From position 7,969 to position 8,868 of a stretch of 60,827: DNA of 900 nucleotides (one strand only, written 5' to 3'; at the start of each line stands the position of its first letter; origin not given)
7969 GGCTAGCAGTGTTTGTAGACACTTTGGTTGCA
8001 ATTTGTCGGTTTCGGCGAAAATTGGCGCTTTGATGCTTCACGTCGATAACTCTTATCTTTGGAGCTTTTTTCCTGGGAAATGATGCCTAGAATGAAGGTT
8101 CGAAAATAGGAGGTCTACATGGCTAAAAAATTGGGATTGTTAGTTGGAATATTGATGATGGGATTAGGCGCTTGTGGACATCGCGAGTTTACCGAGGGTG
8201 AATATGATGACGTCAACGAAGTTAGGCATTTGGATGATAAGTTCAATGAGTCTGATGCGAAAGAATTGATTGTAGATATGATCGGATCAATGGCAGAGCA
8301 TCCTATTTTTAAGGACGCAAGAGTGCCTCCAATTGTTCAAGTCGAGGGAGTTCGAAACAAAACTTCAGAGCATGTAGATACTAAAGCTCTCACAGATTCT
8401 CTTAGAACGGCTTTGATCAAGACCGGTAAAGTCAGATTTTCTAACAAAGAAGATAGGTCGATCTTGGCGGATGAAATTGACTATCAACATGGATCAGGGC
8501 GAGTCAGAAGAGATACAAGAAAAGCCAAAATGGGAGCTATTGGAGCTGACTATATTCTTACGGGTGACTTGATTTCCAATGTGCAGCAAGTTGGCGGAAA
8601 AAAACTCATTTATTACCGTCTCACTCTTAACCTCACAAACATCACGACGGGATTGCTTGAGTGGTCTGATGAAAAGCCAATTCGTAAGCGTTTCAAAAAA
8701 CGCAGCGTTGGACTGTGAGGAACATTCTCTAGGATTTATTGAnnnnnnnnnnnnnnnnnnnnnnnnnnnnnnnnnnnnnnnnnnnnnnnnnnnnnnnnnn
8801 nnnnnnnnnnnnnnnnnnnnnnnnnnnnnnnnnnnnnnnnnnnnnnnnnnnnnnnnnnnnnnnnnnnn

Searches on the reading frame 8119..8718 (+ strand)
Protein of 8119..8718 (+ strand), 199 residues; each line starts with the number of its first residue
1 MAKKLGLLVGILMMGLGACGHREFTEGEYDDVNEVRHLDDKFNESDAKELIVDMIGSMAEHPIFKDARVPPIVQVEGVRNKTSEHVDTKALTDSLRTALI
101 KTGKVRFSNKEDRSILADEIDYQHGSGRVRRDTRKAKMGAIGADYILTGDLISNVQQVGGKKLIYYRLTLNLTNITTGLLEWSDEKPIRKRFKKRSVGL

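Call 98: search_protein_families(library=pfam, proteins=[window:8119-8718:+], max_evalue=0.0001)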
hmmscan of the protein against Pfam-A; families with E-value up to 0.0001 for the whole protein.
window:8119-8718:+ (199 aa): 1 family
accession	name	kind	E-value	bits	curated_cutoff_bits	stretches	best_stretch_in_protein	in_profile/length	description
PF13036.11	LpoB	-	2.6e-38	131.6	22.3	1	46-188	1-147/147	Peptidoglycan-synthase activator LpoB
